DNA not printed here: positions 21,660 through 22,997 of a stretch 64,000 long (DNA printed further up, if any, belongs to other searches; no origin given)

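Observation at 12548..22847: Head-to-tail array of eight orphan NMT1/SsuA-like binding proteins; 14 copies in 64 kb and no cognate permease or ATPase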

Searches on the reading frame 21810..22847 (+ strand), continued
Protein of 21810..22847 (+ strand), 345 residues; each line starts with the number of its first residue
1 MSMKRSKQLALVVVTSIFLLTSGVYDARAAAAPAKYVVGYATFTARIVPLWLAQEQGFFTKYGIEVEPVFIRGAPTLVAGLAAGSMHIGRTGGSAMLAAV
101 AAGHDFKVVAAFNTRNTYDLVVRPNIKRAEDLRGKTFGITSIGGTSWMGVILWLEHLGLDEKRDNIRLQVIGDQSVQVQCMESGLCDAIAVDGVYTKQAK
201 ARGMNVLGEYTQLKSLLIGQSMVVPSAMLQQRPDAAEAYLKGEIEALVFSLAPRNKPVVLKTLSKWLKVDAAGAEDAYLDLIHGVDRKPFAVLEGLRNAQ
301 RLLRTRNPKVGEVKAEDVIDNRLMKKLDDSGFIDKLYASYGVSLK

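Call 30: fold_search(model_id=the predicted structure, library=pdb)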
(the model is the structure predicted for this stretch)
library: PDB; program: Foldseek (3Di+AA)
matches with E <= 10: 1717; with E <= 0.001: 1306
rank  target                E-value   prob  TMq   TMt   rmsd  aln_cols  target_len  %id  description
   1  3qsl_B                2.6e-18  1.00  0.74  0.78   3.2       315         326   18  Structure of CAE31940 from Bordetella bronchiseptica RB50 (released 2011-03-23)
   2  3qsl_A                7.1e-18  1.00  0.72  0.78   3.3       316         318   18  Structure of CAE31940 from Bordetella bronchiseptica RB50 (released 2011-03-23)
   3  6ssy_B                7.9e-17  1.00  0.67  0.77   3.5       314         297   18  Taurine ABC transporter substrate binding protein TauA from E. coli in complex with 2-Aminoethylphosphonic acid (released 2019-12-18)
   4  6ssy_A                8.8e-17  1.00  0.67  0.77   3.6       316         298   19  Taurine ABC transporter substrate binding protein TauA from E. coli in complex with 2-Aminoethylphosphonic acid (released 2019-12-18)
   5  2x26_A                1.9e-15  1.00  0.68  0.76   3.4       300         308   21  Crystal structure of the periplasmic aliphatic sulphonate binding protein SsuA from Escherichia coli (released 2010-04-14)
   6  4nmy_A                2.0e-15  1.00  0.66  0.75   3.8       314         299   19  Crystal Structure of the Thiamin-bound form of Substrate-binding Protein of ABC Transporter from Clostridium difficile (released 2013-12-04)
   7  3ix1_A                2.7e-15  1.00  0.69  0.78   3.5       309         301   16  Periplasmic N-formyl-4-amino-5-aminomethyl-2-methylpyrimidine binding protein from Bacillus halodurans (released 2010-10-13)
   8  3un6                  4.0e-15  1.00  0.69  0.80   3.2       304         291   12  2.0 Angstrom Crystal Structure of Ligand Binding Component of ABC-type Import System from Staphylococcus aureus with Zin (released 2011-12-07)
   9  4esx_B                4.0e-15  1.00  0.66  0.73   4.3       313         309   13  Crystal structure of C. albicans Thi5 complexed with PLP (released 2012-09-19)
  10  4h67_G                4.0e-15  1.00  0.65  0.69   6.7       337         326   14  Crystal structure of HMP synthase Thi5 from S. cerevisiae (released 2012-10-17)
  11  4h6d_E                5.4e-15  1.00  0.65  0.73   4.3       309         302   14  Crystal structure of PLP-soaked HMP synthase Thi5 from S. cerevisiae (released 2012-10-17)
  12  4h67_A                5.4e-15  1.00  0.66  0.67   6.9       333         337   14  Crystal structure of HMP synthase Thi5 from S. cerevisiae (released 2012-10-17)
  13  4h6d_G                6.8e-15  1.00  0.66  0.69   7.2       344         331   14  Crystal structure of PLP-soaked HMP synthase Thi5 from S. cerevisiae (released 2012-10-17)
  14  4h6d_F                6.8e-15  1.00  0.65  0.68   7.3       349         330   14  Crystal structure of PLP-soaked HMP synthase Thi5 from S. cerevisiae (released 2012-10-17)
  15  9uak                  7.2e-15  1.00  0.68  0.65   4.7       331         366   18  Crystal structure of C terminal regulatory domain of cyanobacterial bicarbonate transporter CmpABCD (released 2026-04-08)
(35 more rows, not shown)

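Call 31: find_related_loci(query=A1, collection=genome_contigs, flank=10000)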
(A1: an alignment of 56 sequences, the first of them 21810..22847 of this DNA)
Query A1 (345 aa) in genome_contigs; peptide patterns used: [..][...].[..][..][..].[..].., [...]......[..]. (x = any residue, [..] = any of these).
84 stretches matched a pattern; 48 encode a relative of the query (tblastn E <= 1e-3); 42 distinct loci.
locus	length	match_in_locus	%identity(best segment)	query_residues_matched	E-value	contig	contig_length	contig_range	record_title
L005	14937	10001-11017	88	1-342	0e+0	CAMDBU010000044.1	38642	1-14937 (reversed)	MAG: Syntrophobacter sp. SbD2 isolate MaH-04nov19-76 genome assembly, contig: MaH-04nov19-C2354, whole genome shotgun se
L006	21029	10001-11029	88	1-345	0e+0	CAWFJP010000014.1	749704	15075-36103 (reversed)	MAG: uncultured delta proteobacterium isolate MFD02242.bin.2.64 genome assembly, contig: contig_37615, whole genome shot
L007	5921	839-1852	88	1-341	0e+0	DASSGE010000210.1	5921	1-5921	MAG TPA_asm: Candidatus Binatia bacterium isolate SMAG_U1024 k141_942655, whole genome shotgun sequence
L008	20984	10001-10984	92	18-345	0e+0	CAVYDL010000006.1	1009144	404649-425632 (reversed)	MAG: uncultured delta proteobacterium isolate MFD04935.bin.1.83 genome assembly, contig: contig_4288, whole genome shotg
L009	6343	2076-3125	84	1-345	0e+0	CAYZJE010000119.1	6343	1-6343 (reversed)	MAG TPA_asm: uncultured Syntrophobacter sp. isolate binchicken_co165_277 genome assembly, contig: k141_642937, whole gen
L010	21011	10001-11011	82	5-345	0e+0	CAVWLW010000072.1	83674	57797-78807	MAG: uncultured delta proteobacterium isolate MFD08691.bin.1.5 genome assembly, contig: contig_82843, whole genome shotg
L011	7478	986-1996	82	5-345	0e+0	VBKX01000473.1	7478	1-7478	MAG: Deltaproteobacteria bacterium isolate DP_20 14_0903_13_30cm_scaffold_5176146, whole genome shotgun sequence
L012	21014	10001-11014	81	4-344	0e+0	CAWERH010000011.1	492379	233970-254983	MAG: uncultured delta proteobacterium isolate MFD09212.bin.2.27 genome assembly, contig: contig_1398, whole genome shotg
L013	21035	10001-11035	83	2-345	0e+0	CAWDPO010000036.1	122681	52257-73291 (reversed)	MAG: uncultured delta proteobacterium isolate MFD04850.bin.2.104 genome assembly, contig: contig_81069, whole genome sho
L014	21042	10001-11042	91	1-342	0e+0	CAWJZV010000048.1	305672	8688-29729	MAG: uncultured delta proteobacterium isolate MFD09730.bin.4.339 genome assembly, contig: contig_9269, whole genome shot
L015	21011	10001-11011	75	5-344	0e+0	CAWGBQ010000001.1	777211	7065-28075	MAG: uncultured Gammaproteobacteria bacterium isolate MFD06298.bin.3.556 genome assembly, contig: contig_10406, whole ge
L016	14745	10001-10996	75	10-344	0e+0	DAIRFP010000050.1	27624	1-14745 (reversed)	MAG TPA_asm: Thermodesulfobacteriota bacterium isolate CTOTU25984 NODE_376_length_27624_cov_6.041677, whole genome shotg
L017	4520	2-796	93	78-342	9e-172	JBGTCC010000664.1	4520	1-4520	MAG: Thermodesulfobacteriota bacterium isolate JTS-RE110 k141_11855699, whole genome shotgun sequence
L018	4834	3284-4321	70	1-341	1e-166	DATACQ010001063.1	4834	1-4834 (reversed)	MAG TPA_asm: Candidatus Binatia bacterium isolate SMAG_U6728 k141_845084, whole genome shotgun sequence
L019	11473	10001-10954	72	27-344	1e-162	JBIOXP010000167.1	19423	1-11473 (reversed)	MAG: Candidatus Binatia bacterium isolate MAG053 k127_2119966, whole genome shotgun sequence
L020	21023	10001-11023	63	5-345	6e-153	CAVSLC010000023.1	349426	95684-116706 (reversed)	MAG: uncultured delta proteobacterium isolate MFD09206.bin.3.265 genome assembly, contig: contig_4878, whole genome shot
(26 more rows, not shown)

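Call 38: search_protein_families(library=ncbifam, proteins=[L020:5778-6602:-, L020:4911-5714:-, L020:3720-4661:-], max_evalue=0.001)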
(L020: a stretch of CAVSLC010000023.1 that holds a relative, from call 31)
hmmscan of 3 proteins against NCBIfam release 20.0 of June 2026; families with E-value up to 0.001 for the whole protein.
L020:5778-6602:- (274 aa): 9 families
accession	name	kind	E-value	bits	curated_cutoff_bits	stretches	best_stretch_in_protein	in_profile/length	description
NF040733.1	ABC_perm_U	equivalog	9.3e-42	143.2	295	1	27-269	8-250/251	ABC transporter permease subunit SaoP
NF008470.0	PRK11365.1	equivalog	1.1e-31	110.3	347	1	30-268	14-253/263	aliphatic sulfonate ABC transporter permease SsuC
NF007545.0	PRK10160.1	equivalog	4.5e-29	101.7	342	1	31-270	28-273/275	taurine ABC transporter permease TauC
TIGR01183.1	ntrB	equivalog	8.7e-29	100.7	209.05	1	75-238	18-181/202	nitrate ABC transporter permease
TIGR03416.1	ABC_choXWV_perm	equivalog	5.1e-16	58.9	363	1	29-250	47-261/267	choline ABC transporter permease subunit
NF008196.0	PRK10952.1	equivalog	2.1e-13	49.8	439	1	62-216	133-286/356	glycine betaine/L-proline ABC transporter permease ProW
TIGR01097.1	PhnE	equivalog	2.1e-11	43.8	216.7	1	66-254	51-242/252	phosphonate ABC transporter, permease protein PhnE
TIGR02141.1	modB_ABC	equivalog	1.4e-05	24.8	182.6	1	136-204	78-146/208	molybdate ABC transporter permease subunit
TIGR01581.1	Mo_ABC_porter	hypoth_equivalog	0.00038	20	210.3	1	127-203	92-168/225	ABC transporter permease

L020:4911-5714:- (267 aa): 186 families (the best 25 are shown)
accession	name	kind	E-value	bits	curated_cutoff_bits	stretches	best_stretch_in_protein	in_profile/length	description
NF040729.1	ABC_ATP_SaoA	equivalog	6.2e-60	202.7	360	1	24-265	2-241/248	ABC transporter ATP-binding protein SaoA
NF008421.0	PRK11248.1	equivalog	2.9e-59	200.6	357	1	40-247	14-219/255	taurine ABC transporter ATP-binding subunit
TIGR00968.1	3a0106s01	subfamily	9.2e-52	175.9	342.75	1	25-232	2-206/237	sulfate ABC transporter ATP-binding protein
TIGR01184.1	ntrCD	subfamily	1.3e-51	175.4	291.8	1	43-253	1-212/230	nitrate ABC transporter ATP-binding protein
TIGR01186.1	proV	subfamily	2.6e-50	171.6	326.6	1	43-231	9-204/363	betaine/proline/choline family ABC transporter ATP-binding protein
TIGR03265.1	PhnT2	equivalog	6.9e-50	170.2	457.7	1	24-231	5-209/353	putative 2-aminoethylphosphonate ABC transporter ATP-binding protein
TIGR01187.1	potA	subfamily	3.9e-49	167.5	355.6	1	58-231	1-175/325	polyamine ABC transporter ATP-binding protein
TIGR03258.1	PhnT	equivalog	5.9e-49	167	499.15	1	41-231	22-214/359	2-aminoethylphosphonate ABC transport system ATP-binding subunit PhnT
NF006987.0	PRK09452.1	equivalog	2.5e-47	161.4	482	1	19-237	13-226/378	spermidine/putrescine ABC transporter ATP-binding protein PotA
NF043075.1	MMSYN1_0197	equivalog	3.4e-46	157.8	550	1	24-238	3-212/341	spermidine/putrescine ABC transporter ATP-binding protein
NF008420.0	PRK11247.1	equivalog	8.8e-46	156.1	395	1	23-257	12-232/257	aliphatic sulfonates ABC transporter ATP-binding protein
TIGR03415.1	ABC_choXWV_ATP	equivalog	2.1e-45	155.3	483.75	1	43-231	40-239/382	choline ABC transporter ATP-binding protein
NF040840.2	tungstate_WtpC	equivalog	2.4e-45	155.3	440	1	42-238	15-210/347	tungstate ABC transporter ATP-binding protein WtpC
NF008653.0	PRK11650.1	subfamily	4.1e-45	154.4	432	1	22-231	2-209/357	sn-glycerol-3-phosphate ABC transporter ATP-binding protein UgpC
NF008513.0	PRK11432.1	equivalog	1.9e-44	152.1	496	1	24-231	7-211/351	ferric ABC transporter ATP-binding protein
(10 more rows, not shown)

L020:3720-4661:- (313 aa): 8 families
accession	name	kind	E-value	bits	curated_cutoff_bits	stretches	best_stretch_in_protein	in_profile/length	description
TIGR01728.1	SsuA_fam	subfamily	5.5e-30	104.6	163.5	1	14-295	2-277/290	aliphatic sulfonate ABC transporter substrate-binding protein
TIGR01729.1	taurine_ABC_bnd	equivalog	3.4e-13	49.7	304.25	1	36-235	22-215/300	taurine ABC transporter substrate-binding protein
TIGR02122.1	TRAP_TAXI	subfamily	3.5e-13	49.1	84.35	1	82-188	110-217/320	TAXI family TRAP transporter solute-binding subunit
NF008553.0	PRK11480.1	equivalog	9.7e-11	41.4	490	1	3-224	15-225/320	taurine ABC transporter substrate-binding protein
TIGR01098.1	3A0109s03R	subfamily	4.5e-08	32.9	112.05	1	34-198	56-225/253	phosphate/phosphite/phosphonate ABC transporter substrate-binding protein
NF008588.0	PRK11553.1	subfamily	1e-05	24.7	299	1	13-167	29-181/319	aliphatic sulfonate ABC transporter substrate-binding protein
NF040735.1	SBP_SaoX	equivalog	1.1e-05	24.7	300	1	12-252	4-236/330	ABC transporter substrate-binding subunit SaoX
TIGR03431.1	PhnD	equivalog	0.00018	21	261.1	1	95-232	117-254/288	phosphonate ABC transporter substrate-binding protein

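Call 41: find_homologous_proteins(query=L020:5778-6602:-, max_evalue=1e-20)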
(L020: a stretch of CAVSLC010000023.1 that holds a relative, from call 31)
Query L020:5778-6602:- (274 aa): 1769 proteins with E <= 1e-20 among 4396 candidates; the best 120 are listed.
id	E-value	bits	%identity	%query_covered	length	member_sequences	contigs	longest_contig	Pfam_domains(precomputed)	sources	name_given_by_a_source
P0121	1.8e-174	597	99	100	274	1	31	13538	PF00528.28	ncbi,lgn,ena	-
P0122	5.8e-174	595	99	100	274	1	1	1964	PF00528.28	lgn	-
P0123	6.9e-174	595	99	100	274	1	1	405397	PF00528.28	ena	-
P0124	1.3e-173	594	99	100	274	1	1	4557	PF00528.28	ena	-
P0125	1.8e-173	593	99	100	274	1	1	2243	PF00528.28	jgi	jgi:NitT/TauT family transport system permease protein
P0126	1.8e-173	593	99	100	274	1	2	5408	PF00528.28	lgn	-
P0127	2.9e-173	593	99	100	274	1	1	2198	PF00528.28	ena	-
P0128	3.9e-173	592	98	100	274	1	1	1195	PF00528.28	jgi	jgi:NitT/TauT family transport system permease protein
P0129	1.2e-172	591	98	100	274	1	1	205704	PF00528.28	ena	-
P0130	1.8e-172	590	99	100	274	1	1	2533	PF00528.28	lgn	-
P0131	7.6e-172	588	98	100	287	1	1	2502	PF00528.28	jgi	jgi:NitT/TauT family transport system permease protein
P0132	1.6e-171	587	97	100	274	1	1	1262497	PF00528.28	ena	-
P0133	3.5e-171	586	98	100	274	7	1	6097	PF00528.28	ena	-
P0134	4.1e-171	586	97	100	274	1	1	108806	PF00528.28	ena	-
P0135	5.3e-171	585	98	100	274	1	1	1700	PF00528.28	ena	-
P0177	2.9e-148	511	85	99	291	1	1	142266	PF00528.28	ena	-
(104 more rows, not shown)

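Call 42: find_encoding_contigs(protein=P0132, flank=10000, max_places=2)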
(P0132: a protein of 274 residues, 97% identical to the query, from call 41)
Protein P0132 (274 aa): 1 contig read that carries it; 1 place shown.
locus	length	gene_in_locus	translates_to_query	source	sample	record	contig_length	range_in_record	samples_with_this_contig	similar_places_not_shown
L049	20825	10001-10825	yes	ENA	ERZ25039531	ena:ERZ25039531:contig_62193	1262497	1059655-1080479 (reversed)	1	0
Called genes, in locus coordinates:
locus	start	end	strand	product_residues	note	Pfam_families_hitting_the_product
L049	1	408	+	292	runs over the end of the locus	PF00892:EamA, PF03151:TPT, PF00892:EamA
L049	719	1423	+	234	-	PF13505:OMP_b-brl (weak), PF09411:PagL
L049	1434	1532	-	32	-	-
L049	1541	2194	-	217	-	PF00702:Hydrolase, PF13419:HAD_2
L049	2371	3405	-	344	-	PF03401:TctC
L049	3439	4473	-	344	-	PF13379:NMT1_2, PF09084:NMT1, PF12974:Phosphonate-bd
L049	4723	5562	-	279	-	PF00561:Abhydrolase_1, PF12146:Hydrolase_4 (weak), PF12697:Abhydrolase_6, PF08538:DUF1749 (faint)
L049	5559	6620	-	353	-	-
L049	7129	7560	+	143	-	PF02082:Rrf2, PF03444:WHD_HrcA (weak)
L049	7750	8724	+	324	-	PF03460:NIR_SIR_ferr, PF01077:NIR_SIR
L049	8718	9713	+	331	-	PF02602:HEM4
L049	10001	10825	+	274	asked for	PF00528:BPD_transp_1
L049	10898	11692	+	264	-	PF00005:ABC_tran, PF13304:AAA_21 (faint)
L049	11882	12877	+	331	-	PF12974:Phosphonate-bd, PF09084:NMT1, PF02621:VitK2_biosynth (weak), PF16868:NMT1_3 (weak)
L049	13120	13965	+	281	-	PF04228:Zn_peptidase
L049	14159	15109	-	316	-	-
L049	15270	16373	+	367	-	PF04909:Amidohydro_2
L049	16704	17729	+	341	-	PF00389:2-Hacid_dh, PF02826:2-Hacid_dh_C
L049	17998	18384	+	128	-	-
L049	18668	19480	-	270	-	PF08123:DOT1 (weak), PF06325:PrmA (weak), PF08241:Methyltransf_11 (weak), PF08242:Methyltransf_12 (weak), PF09445:Methyltransf_15 (weak), PF13649:Methyltransf_25, PF13847:Methyltransf_31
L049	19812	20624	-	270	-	PF08123:DOT1 (weak), PF09445:Methyltransf_15 (weak), PF13847:Methyltransf_31, PF08241:Methyltransf_11 (weak), PF08242:Methyltransf_12 (weak), PF13649:Methyltransf_25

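Call 43: find_encoding_contigs(protein=P0177, flank=10000, max_places=2)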
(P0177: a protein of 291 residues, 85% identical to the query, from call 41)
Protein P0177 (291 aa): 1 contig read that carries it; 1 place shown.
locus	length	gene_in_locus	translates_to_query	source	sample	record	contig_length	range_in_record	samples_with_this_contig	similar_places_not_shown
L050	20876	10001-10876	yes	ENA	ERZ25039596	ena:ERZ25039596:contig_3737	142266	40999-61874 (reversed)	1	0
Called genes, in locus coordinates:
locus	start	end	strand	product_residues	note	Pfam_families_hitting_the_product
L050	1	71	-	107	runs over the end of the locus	-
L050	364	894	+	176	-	-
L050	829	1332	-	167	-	-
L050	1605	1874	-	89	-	-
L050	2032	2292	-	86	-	-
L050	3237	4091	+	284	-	PF04392:ABC_sub_bind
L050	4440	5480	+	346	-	PF04909:Amidohydro_2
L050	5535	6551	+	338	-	PF09084:NMT1, PF12974:Phosphonate-bd, PF13379:NMT1_2 (weak)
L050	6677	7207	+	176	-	PF11937:DUF3455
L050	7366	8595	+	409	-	PF01979:Amidohydro_1, PF07969:Amidohydro_3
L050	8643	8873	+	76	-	-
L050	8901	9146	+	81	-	-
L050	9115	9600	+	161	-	PF04392:ABC_sub_bind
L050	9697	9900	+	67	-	PF04392:ABC_sub_bind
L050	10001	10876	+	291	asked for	PF00528:BPD_transp_1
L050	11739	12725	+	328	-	PF12974:Phosphonate-bd, PF09084:NMT1, PF02621:VitK2_biosynth (weak), PF16868:NMT1_3 (weak)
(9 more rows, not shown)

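Call 47: search_protein_families(library=pfam, proteins=[L049:5559-6620:-, L049:11882-12877:+], max_evalue=0.01)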
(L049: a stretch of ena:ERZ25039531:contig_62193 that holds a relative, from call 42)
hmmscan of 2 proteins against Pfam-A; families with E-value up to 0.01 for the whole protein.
L049:5559-6620:- (353 aa): 1 family
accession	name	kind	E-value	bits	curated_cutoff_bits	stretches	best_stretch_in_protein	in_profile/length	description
PF03401.19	TctC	-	0.00013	22.1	27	1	69-318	16-252/274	Tripartite tricarboxylate transporter family receptor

L049:11882-12877:+ (331 aa): 4 families
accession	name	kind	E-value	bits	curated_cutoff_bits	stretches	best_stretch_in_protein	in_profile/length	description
PF09084.16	NMT1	-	4.6e-17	63.1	20.5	1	56-251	18-208/216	NMT1/THI5 like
PF12974.12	Phosphonate-bd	-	4.7e-12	46.2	27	1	60-254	30-220/242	ABC transporter, phosphonate, periplasmic substrate-binding protein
PF16868.10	NMT1_3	-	3.5e-06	27.3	27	1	105-187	85-167/289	NMT1-like family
PF02621.19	VitK2_biosynth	-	4.1e-06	26.9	26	1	129-281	91-231/252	Menaquinone biosynthesis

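Call 78: find_related_loci(query=L020:5778-6602:-, collection=metagenome_contigs, flank=10000)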
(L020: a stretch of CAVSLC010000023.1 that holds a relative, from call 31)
Query L020:5778-6602:- (274 aa) in metagenome_contigs; peptide patterns used: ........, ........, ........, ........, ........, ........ (x = any residue, [..] = any of these).
582 stretches matched a pattern; 445 encode a relative of the query (tblastn E <= 1e-3); the best 80 are kept; 80 distinct loci.
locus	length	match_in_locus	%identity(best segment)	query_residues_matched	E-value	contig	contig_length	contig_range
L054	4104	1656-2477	97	1-274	0e+0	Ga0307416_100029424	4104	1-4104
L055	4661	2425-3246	96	1-274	4e-177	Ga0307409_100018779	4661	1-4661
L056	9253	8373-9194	96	1-274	1e-172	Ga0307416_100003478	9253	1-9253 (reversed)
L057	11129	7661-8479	86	2-274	4e-156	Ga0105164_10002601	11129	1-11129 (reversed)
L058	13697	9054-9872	88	2-274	5e-156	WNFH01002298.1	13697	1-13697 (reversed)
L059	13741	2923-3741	86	2-274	4e-156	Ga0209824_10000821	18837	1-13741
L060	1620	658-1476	87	3-274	2e-169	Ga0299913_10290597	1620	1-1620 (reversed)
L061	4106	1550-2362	84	4-274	2e-155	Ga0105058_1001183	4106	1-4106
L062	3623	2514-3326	84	4-274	8e-157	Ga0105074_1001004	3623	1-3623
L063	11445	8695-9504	84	5-274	2e-151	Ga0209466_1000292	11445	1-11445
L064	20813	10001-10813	83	4-274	5e-151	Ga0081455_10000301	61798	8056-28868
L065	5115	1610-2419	83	5-274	5e-153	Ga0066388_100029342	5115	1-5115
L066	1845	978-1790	83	4-274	7e-163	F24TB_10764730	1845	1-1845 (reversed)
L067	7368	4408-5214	85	6-274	8e-151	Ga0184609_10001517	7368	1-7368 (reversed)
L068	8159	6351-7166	83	3-274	4e-150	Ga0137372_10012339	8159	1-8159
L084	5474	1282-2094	82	4-274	5e-149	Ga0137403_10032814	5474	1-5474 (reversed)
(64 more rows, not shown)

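Call 82: search_solved_structures(query=L049:11882-12877:+, max_evalue=0.01)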
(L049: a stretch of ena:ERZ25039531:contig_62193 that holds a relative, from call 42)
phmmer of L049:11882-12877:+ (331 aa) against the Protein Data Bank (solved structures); distinct sequences matched with E-value up to 0.01: 11.
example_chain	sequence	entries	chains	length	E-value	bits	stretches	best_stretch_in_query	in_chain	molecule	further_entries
4h6d_F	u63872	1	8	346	2e-06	30.8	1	56-252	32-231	Pyrimidine precursor biosynthesis enzyme THI5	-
4h65_A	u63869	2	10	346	8.4e-06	28.8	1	56-251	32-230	Pyrimidine precursor biosynthesis enzyme THI5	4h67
3qsl_A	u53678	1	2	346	4.2e-05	26.5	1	10-198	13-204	Putative exported protein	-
6ssy_A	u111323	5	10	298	5.7e-05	26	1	53-242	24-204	Taurine-binding periplasmic protein | Taurine ABC transporter substrate-binding protein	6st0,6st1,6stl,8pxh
2x26_A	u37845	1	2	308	0.00027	23.8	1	32-158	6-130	PERIPLASMIC ALIPHATIC SULPHONATES-BINDING PROTEIN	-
9b1u_A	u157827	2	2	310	0.0016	21.3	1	39-243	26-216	Putative ABC transporter periplasmic solute-binding protein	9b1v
9ooz_A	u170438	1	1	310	0.0021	20.9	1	39-243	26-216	ABC transporter substrate binding protein (Subunit A)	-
4esx_A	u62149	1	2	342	0.0033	20.3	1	57-252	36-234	Pyrimidine biosynthesis enzyme THI13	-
4esw_A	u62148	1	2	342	0.0041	19.9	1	57-252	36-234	Pyrimidine biosynthesis enzyme THI13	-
1us4_A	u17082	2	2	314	0.0091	18.8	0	96-183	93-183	PUTATIVE GLUR0 LIGAND BINDING CORE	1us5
8u79_A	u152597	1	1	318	0.0091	18.8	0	96-183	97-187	Immunogenic protein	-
